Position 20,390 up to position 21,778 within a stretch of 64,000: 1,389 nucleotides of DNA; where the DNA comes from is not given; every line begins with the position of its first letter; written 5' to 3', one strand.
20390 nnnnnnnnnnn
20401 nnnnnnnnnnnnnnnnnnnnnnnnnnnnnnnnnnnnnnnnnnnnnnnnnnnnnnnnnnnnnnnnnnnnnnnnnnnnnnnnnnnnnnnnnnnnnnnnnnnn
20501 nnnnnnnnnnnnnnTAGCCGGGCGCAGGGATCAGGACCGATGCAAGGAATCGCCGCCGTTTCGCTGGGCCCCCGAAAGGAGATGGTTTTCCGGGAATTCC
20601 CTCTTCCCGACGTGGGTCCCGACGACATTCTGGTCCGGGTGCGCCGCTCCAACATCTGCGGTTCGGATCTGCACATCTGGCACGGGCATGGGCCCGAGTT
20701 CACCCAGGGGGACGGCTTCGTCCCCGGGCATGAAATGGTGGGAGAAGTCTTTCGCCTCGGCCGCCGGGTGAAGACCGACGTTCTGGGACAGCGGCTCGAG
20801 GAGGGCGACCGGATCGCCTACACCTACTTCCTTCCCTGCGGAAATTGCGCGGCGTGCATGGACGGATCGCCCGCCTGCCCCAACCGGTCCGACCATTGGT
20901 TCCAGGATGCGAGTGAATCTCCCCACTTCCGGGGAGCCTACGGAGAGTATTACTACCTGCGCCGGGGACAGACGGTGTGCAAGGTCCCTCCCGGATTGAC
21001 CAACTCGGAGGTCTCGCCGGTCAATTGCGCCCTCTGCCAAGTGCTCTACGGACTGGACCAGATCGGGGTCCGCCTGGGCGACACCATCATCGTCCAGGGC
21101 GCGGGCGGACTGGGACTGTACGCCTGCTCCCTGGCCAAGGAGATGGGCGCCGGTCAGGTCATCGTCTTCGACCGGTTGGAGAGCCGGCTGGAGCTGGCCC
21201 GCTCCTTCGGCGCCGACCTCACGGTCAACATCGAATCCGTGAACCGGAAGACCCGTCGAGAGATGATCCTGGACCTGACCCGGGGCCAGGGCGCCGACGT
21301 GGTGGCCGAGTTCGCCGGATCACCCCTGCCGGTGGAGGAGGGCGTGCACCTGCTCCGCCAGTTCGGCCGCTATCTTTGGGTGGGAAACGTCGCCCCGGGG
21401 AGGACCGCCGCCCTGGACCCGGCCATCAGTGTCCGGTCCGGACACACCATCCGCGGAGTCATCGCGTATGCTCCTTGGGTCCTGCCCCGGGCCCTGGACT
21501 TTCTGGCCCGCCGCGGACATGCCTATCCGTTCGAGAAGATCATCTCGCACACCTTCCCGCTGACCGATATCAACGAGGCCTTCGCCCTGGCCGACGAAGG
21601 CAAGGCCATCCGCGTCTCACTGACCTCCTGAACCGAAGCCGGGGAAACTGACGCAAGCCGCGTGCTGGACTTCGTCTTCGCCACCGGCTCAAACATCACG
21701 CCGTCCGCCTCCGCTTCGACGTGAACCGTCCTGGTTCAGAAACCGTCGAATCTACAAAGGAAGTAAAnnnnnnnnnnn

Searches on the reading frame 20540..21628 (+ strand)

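Call 13: search_protein_families(library=pfam, proteins=[window:20540-21628:+], max_evalue=0.0001)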
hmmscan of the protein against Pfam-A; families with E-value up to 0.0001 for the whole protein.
window:20540-21628:+ (363 aa): 3 families
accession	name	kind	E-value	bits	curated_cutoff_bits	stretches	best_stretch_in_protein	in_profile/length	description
PF00107.32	ADH_zinc_N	-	7.3e-24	84.6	31.8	1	190-323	1-128/129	Zinc-binding dehydrogenase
PF08240.17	ADH_N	-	1.1e-17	64.6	23.5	1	26-150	1-103/104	Alcohol dehydrogenase GroES-like domain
PF13602.12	ADH_zinc_N_2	-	6.7e-05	24.3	27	0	236-356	10-128/134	Zinc-binding dehydrogenase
